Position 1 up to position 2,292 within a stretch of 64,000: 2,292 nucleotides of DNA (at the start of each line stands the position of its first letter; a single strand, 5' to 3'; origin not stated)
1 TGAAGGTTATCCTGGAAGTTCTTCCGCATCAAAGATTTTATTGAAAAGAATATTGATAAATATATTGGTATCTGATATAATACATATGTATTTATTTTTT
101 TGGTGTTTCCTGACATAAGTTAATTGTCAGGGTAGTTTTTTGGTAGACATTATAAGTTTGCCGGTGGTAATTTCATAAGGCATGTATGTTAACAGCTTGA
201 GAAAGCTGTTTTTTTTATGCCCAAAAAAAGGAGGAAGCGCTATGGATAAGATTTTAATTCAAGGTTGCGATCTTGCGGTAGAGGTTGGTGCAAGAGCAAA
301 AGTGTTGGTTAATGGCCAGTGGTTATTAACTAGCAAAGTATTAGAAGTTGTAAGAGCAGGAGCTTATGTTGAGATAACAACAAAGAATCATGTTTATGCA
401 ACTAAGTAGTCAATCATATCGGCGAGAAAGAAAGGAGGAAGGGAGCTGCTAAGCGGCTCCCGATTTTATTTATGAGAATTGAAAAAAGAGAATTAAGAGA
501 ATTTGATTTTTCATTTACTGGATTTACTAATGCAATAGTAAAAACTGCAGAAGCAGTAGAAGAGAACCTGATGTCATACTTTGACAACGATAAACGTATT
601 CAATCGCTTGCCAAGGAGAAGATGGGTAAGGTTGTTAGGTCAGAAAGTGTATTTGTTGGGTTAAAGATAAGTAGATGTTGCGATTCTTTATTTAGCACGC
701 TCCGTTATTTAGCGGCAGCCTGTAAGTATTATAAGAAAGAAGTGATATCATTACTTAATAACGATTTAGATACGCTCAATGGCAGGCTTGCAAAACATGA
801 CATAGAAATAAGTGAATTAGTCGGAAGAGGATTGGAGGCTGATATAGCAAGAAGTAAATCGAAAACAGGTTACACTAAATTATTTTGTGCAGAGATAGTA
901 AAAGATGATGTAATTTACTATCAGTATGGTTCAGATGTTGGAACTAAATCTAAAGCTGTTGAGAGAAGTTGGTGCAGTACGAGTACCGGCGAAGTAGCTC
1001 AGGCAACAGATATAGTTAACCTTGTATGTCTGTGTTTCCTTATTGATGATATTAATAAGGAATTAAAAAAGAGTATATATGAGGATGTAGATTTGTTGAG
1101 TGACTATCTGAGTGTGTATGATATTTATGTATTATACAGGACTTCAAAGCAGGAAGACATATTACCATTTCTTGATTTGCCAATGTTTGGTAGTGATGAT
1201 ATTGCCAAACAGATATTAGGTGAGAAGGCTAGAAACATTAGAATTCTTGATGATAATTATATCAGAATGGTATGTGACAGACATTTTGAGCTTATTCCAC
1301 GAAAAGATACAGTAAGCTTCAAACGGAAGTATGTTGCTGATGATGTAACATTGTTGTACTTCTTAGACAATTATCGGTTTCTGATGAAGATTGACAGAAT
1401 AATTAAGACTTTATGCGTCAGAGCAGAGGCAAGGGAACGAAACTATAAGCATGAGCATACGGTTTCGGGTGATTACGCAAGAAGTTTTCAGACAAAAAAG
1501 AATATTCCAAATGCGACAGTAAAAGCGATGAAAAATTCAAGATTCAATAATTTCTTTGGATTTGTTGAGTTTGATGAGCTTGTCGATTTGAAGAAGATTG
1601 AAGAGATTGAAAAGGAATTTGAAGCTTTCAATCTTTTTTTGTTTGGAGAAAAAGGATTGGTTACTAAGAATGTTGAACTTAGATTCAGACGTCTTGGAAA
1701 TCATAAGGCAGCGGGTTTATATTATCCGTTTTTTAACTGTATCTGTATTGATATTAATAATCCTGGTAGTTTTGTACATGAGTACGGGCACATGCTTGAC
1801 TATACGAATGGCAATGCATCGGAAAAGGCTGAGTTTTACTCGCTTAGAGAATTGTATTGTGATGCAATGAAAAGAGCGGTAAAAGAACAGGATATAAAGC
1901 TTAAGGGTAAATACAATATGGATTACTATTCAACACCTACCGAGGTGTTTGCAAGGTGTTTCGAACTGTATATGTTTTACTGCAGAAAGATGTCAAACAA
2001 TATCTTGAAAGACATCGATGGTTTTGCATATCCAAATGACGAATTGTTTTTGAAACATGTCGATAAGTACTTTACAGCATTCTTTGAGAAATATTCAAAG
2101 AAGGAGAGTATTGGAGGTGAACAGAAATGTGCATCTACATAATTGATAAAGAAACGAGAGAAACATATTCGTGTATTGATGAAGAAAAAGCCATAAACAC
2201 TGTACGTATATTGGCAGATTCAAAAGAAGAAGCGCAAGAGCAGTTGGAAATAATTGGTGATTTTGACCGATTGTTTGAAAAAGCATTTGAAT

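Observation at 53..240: Homologous three-hairpin, terminator-containing leader RNA present twice, with compensatory base changes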

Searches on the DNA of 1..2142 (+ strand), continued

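Call 95: search_with_rna_model(model_id=R2, sources=[window, L001, L007, L008, L010, L011, L012, L013, L014, L015, L016, L017, L018, L019, L020, L021, L022, L023, L024, L025, L026, L027, L028, L029, L030, L031, L032, L033, L034, L035, L036, L037, L038, L041, L042, L043, L044, L046, L047, L048, L049, L050, L051, L052, L053, L054, L055, L056, L057, L059, L060, L061, L062, L063, L064, L065, L066, L067, L068, L069, L070, L071, L074, L075, L076, L077, L078, L079, L080, L081, L082, L083, L084, L085, L086, L087, L088, L089, L090, L091, L092, L093, L094, L095, L096, L097, L098, L100, L101, L102, L103, L104, L105, L106, L107, L108, L109, L110, L111, L112], max_evalue=1)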
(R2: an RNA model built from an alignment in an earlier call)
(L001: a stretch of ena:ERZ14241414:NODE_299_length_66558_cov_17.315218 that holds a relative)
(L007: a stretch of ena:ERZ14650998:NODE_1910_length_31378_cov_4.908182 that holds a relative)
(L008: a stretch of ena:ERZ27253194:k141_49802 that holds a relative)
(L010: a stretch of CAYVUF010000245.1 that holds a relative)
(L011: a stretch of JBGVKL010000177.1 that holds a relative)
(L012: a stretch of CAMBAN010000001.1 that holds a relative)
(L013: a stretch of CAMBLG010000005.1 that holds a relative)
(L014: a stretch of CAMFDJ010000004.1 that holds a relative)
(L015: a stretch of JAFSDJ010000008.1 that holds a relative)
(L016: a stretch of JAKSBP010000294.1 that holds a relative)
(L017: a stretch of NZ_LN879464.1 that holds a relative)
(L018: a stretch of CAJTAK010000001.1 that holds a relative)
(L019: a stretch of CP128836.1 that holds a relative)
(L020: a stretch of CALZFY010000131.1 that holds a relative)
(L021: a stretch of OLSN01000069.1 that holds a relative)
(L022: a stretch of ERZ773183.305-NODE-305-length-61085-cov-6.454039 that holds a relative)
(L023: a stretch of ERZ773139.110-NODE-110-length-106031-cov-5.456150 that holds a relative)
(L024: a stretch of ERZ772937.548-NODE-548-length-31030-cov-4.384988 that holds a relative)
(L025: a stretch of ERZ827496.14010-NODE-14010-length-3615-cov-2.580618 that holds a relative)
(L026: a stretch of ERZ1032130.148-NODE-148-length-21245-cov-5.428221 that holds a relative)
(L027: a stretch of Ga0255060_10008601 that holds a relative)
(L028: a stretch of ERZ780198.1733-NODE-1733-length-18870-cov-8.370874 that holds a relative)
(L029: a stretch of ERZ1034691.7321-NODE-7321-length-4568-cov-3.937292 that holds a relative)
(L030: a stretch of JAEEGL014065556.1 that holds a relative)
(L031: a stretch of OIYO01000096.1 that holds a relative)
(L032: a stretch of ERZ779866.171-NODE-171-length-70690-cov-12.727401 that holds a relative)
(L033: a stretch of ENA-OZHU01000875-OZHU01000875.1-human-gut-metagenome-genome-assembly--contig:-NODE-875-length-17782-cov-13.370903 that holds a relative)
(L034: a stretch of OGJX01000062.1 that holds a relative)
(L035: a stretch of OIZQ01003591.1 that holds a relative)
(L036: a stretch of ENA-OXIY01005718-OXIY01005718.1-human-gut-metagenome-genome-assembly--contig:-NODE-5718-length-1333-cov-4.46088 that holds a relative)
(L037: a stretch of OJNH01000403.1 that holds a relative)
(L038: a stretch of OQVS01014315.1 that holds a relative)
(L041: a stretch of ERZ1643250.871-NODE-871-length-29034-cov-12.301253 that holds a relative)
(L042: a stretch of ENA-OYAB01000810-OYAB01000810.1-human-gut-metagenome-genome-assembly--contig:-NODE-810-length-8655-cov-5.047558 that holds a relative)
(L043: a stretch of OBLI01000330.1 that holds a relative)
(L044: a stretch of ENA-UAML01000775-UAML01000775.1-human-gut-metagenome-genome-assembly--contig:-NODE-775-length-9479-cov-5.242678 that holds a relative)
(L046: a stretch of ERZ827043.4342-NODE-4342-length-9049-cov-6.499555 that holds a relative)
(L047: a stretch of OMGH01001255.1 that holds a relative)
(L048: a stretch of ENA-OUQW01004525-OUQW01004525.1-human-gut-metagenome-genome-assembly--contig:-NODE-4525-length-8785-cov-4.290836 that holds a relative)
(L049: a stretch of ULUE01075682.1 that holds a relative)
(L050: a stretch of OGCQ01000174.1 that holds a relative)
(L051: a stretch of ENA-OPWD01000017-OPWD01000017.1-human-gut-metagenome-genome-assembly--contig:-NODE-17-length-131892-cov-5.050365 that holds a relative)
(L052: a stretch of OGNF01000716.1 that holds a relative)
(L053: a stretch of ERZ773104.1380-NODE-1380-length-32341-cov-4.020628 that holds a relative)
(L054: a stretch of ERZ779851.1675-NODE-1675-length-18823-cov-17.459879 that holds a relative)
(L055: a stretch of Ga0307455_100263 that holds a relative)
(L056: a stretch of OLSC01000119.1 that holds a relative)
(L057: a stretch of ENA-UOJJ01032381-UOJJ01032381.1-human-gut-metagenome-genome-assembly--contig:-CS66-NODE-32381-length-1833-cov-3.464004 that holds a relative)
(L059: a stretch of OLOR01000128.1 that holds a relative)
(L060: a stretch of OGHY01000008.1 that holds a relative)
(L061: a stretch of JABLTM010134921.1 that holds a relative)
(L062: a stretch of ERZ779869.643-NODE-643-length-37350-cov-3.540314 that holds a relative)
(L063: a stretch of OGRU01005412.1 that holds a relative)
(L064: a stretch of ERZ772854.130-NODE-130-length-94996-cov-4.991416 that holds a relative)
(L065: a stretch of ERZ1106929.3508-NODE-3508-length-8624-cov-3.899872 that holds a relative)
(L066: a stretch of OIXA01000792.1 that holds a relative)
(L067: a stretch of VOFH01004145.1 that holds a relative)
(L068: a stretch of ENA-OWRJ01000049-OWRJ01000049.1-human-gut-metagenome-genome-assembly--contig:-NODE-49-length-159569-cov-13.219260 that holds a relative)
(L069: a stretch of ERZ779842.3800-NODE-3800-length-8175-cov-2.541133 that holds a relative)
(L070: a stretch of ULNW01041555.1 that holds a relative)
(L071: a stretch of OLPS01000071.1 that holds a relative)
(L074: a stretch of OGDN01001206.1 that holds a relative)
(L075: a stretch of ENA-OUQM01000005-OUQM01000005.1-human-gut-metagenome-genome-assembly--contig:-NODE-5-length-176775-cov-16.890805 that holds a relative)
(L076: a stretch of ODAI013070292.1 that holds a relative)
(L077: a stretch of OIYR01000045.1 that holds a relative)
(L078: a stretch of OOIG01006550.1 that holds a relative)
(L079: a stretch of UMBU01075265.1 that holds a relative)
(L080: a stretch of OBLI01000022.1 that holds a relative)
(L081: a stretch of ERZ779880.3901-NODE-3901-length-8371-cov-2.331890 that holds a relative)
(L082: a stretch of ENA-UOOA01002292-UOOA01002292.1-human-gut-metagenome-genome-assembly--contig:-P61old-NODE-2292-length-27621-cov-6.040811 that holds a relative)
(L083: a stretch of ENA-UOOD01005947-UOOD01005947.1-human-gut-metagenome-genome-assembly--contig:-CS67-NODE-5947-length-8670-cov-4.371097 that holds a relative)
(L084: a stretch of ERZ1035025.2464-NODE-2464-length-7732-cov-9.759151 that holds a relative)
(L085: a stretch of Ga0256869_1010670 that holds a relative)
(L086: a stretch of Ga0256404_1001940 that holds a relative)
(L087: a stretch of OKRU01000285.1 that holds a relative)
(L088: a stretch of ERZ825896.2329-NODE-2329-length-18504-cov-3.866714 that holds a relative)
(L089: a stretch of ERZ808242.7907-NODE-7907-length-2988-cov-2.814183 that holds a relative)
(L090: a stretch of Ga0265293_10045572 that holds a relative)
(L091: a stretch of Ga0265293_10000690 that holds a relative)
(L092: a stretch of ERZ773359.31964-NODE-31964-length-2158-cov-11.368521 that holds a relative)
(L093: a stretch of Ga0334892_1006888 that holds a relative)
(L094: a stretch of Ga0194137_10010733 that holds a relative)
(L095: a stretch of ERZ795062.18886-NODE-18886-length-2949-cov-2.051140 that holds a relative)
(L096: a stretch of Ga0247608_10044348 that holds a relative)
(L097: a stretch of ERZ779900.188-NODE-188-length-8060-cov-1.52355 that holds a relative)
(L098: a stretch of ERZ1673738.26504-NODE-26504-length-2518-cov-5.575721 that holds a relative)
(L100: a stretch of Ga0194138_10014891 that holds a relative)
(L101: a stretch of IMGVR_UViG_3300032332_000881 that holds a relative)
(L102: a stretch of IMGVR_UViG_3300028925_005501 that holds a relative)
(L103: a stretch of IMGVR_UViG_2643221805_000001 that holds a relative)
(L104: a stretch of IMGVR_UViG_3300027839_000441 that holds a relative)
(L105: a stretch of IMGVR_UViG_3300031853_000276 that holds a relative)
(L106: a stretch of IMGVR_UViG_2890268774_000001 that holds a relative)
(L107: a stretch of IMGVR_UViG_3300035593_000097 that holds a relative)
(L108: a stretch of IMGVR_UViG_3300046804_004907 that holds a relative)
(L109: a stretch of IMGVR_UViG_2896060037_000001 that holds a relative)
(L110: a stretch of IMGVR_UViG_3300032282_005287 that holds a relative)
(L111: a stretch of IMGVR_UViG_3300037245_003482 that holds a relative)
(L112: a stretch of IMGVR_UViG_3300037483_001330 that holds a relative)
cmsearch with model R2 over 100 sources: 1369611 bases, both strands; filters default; matches with E-value up to 1: 65.
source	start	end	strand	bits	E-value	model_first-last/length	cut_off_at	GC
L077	8862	9005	+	135.8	3.8e-23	1-153/153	no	0.33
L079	19411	19562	+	132.8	1.4e-22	1-153/153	no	0.34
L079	8719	8868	+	130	5e-22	1-153/153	no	0.35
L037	20035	20182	+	124.5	5.9e-21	1-153/153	no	0.32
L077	13154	13303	+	123.8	7.8e-21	1-153/153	no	0.34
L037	14726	14874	+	123.2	1e-20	1-153/153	no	0.3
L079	15120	15264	+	122.2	1.6e-20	1-153/153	no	0.32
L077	2453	2602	+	122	1.8e-20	1-153/153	no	0.35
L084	2348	2497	+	121.2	2.5e-20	1-153/153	no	0.35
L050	19572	19718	+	120.6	3.3e-20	1-153/153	no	0.32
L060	20017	20163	+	120.6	3.3e-20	1-153/153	no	0.32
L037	8831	8987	+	119.4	5.8e-20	1-153/153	no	0.36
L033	8831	8987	+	118.2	9.8e-20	1-153/153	no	0.35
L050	14265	14408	+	116.9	1.8e-19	1-153/153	no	0.3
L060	14710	14853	+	116.9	1.8e-19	1-153/153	no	0.3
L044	3490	3648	+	116.7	1.9e-19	1-153/153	no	0.36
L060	8748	8897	+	112.7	1.1e-18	1-153/153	no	0.37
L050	8747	8896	+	108.3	8.1e-18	1-153/153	no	0.35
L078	23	87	+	49.4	2.1e-06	87-153/153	no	0.46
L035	1118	1251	+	41.6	6.9e-05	1-153/153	no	0.35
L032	7321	7451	+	36.8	0.00058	1-153/153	no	0.34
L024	2016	2136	+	31.7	0.0058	1-153/153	no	0.3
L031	4070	4220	+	30.8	0.0087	1-153/153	no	0.28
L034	4069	4219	+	30.8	0.0087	1-153/153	no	0.28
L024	10483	10604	+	29.7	0.014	1-153/153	no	0.31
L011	15010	15139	+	27.3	0.041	1-153/153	no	0.31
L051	4826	4940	+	27.1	0.045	1-153/153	no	0.32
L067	4763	4877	+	27.1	0.045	1-153/153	no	0.32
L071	4824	4938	+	27.1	0.045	1-153/153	no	0.32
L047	2290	2405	+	27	0.048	1-153/153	no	0.32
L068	4834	4948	+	25.8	0.078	1-153/153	no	0.33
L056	4827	4941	+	25.7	0.085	1-153/153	no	0.33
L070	2052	2166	+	25.7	0.085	1-153/153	no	0.33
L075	4824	4938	+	25.7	0.085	1-153/153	no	0.33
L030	8776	8904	+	25.4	0.097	1-153/153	no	0.32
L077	13252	13401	-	24.1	0.17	1-153/153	no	0.35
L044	2307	2447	+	24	0.18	1-153/153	no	0.35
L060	7578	7718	+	24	0.18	1-153/153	no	0.35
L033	7636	7776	+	24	0.18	1-153/153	no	0.35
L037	7636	7776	+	24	0.18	1-153/153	no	0.35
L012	4829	4943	+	23.7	0.21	1-153/153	no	0.31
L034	18369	18518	+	22.9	0.3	1-153/153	no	0.28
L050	7557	7697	+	22.8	0.31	1-153/153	no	0.36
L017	19460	19527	+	22.4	0.37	1-153/153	no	0.28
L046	331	440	+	22.2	0.39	1-153/153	no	0.35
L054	8068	8177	+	22.2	0.39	1-153/153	no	0.35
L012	8719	8828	+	22.2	0.39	1-153/153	no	0.35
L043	8719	8828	+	22.2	0.39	1-153/153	no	0.35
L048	3276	3385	+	22.2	0.39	1-153/153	no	0.35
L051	8719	8828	+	22.2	0.39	1-153/153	no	0.35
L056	8719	8828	+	22.2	0.39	1-153/153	no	0.35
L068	8719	8828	+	22.2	0.39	1-153/153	no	0.35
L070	5944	6053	+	22.2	0.39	1-153/153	no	0.35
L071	8719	8828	+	22.2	0.39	1-153/153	no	0.35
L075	8719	8828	+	22.2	0.39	1-153/153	no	0.35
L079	19511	19660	-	22.2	0.41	1-153/153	no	0.36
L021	4774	4907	+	21.4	0.57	1-153/153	no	0.29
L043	4816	4947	+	21.1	0.65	1-153/153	no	0.33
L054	4158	4289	+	21.1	0.65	1-153/153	no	0.33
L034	12981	13133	+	21.1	0.67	1-153/153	no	0.29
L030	3369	3496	+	21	0.69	1-153/153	no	0.32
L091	16218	16360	-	20.8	0.74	1-153/153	no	0.3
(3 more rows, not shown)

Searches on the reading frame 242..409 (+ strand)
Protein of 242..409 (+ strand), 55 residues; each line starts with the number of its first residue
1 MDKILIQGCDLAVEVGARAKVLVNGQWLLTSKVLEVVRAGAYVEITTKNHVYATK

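Call 12: search_protein_families(library=pfam, proteins=[window:242-409:+], max_evalue=0.01)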
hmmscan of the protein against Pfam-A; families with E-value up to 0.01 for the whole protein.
window:242-409:+ (55 aa): 0 families

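Call 20: find_encoding_contigs(protein=window:242-409:+, flank=3000, max_places=10)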
Protein window:242-409:+ (55 aa): 2 contigs read that carry it; 1 place shown.
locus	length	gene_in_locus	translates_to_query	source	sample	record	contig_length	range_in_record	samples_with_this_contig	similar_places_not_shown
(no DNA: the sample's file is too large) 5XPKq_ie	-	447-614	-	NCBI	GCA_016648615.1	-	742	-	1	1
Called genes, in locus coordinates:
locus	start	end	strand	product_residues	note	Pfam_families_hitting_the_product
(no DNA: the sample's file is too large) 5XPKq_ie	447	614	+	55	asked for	-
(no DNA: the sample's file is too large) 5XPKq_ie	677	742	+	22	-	?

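Call 71: search_protein_families(library=ncbifam, proteins=[window:242-409:+], max_evalue=0.05)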
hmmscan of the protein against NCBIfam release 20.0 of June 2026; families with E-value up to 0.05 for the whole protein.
window:242-409:+ (55 aa): 0 families

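Call 93: find_homologous_proteins(query=window:242-409:+, max_evalue=0.01)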
Query window:242-409:+ (55 aa): 1 proteins with E <= 0.01 among 1 candidates.
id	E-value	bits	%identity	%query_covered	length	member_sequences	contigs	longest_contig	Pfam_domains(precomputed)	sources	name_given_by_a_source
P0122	1.5e-27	110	100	100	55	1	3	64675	-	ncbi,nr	ncbi:MAG: hypothetical protein K6G88_10925 [Lachnospiraceae bacterium]|nr:hypothetical protein [Lach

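Call 114: search_solved_structures(query=window:242-409:+, max_evalue=10)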
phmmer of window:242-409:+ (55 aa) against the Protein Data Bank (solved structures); distinct sequences matched with E-value up to 10: 3.
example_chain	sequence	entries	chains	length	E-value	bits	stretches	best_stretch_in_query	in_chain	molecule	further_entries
6s4q_A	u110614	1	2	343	0.22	15.1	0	19-36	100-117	Streptavidin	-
5l76_A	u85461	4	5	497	0.81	13.4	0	13-48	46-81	Alpha-aminoadipic semialdehyde synthase, mitochondrial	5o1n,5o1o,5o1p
5l78_A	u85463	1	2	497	0.96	13.2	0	13-48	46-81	Alpha-aminoadipic semialdehyde synthase, mitochondrial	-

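Call 115: search_protein_families(library=phrogs, proteins=[window:242-409:+], max_evalue=0.01)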
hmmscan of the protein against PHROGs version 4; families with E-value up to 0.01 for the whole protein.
window:242-409:+ (55 aa): 0 families

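Call 118: predict_structure(protein=window:242-409:+)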
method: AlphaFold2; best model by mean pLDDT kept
length: 55 residues; sequences in the alignment: 1
mean_pLDDT: 52.9   pTM: 0.30
mean pLDDT of the five models: 52.9, 50.0, 45.0, 43.7, 42.0
residues with pLDDT >= 90: 0; 70-90: 0; 50-70: 39; < 50: 16
segments of 3 or more residues with pLDDT < 50: 1-3, 7-12, 16-18
pLDDT, mean of each block of 10 residues (from residue 1): 45 47 57 60 55 56
secondary structure, 60 per line:
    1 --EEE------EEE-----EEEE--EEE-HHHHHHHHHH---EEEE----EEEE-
elements in order: E3-5 E12-14 E20-23 E26-28 H30-39 E43-46 E51-54
